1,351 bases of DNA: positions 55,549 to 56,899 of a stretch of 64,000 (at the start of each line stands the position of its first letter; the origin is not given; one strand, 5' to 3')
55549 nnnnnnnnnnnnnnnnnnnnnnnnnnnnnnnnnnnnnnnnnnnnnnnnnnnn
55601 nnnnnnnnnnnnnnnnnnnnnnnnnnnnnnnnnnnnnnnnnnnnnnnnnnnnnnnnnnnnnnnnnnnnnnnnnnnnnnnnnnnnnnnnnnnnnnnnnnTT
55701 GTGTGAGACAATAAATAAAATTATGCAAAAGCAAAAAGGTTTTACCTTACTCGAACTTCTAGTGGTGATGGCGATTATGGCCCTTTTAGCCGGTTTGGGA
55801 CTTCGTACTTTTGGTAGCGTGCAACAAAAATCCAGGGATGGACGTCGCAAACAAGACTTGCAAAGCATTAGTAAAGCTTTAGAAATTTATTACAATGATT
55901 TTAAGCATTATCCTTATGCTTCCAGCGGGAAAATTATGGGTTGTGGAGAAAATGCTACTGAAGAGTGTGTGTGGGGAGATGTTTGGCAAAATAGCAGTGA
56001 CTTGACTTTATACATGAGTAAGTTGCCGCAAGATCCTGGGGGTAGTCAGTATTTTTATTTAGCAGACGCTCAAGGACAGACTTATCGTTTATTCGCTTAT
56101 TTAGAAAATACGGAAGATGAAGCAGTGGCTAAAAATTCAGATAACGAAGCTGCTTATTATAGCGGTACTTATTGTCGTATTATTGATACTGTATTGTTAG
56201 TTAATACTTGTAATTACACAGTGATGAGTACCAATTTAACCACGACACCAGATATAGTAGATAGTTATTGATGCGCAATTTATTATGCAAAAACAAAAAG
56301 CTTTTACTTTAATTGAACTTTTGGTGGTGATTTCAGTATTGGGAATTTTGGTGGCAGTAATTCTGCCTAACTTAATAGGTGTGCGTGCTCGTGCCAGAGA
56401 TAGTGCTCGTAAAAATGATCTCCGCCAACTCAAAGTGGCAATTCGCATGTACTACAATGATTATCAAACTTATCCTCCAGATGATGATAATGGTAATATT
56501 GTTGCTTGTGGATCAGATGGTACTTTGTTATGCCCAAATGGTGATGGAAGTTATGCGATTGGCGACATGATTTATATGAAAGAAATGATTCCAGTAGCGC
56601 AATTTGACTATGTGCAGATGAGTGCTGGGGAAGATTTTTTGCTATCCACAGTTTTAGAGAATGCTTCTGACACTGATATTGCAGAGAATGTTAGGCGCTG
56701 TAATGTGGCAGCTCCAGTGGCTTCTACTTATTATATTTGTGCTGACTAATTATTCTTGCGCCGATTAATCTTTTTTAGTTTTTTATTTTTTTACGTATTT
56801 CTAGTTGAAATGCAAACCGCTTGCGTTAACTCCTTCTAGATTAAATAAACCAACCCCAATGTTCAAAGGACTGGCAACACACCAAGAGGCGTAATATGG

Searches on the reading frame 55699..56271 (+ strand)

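Call 87: search_protein_families(library=pfam, proteins=[window:55699-56271:+], max_evalue=0.0001)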
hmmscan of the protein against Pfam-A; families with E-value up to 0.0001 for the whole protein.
window:55699-56271:+ (190 aa): 2 families
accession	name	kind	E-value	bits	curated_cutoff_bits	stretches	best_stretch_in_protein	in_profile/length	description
PF07963.17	N_methyl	-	1e-09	38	21.2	1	9-33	1-25/27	Prokaryotic N-terminal methylation motif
PF08334.16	T2SSG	-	1.7e-07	31.7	21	1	42-146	6-102/108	Type II secretion system (T2SS), protein G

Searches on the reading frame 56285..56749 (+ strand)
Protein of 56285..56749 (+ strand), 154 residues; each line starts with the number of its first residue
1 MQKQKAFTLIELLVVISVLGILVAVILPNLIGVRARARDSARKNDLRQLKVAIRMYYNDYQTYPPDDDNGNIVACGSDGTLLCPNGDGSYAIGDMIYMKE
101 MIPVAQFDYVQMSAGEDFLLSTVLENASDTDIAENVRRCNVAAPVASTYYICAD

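Call 87: search_protein_families(library=pfam, proteins=[window:56285-56749:+], max_evalue=0.0001)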
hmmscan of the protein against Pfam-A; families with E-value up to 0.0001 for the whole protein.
window:56285-56749:+ (154 aa): 1 family
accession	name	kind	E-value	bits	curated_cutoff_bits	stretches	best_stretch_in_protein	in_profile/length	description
PF07963.17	N_methyl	-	1.5e-08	34.3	21.2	1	1-27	1-27/27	Prokaryotic N-terminal methylation motif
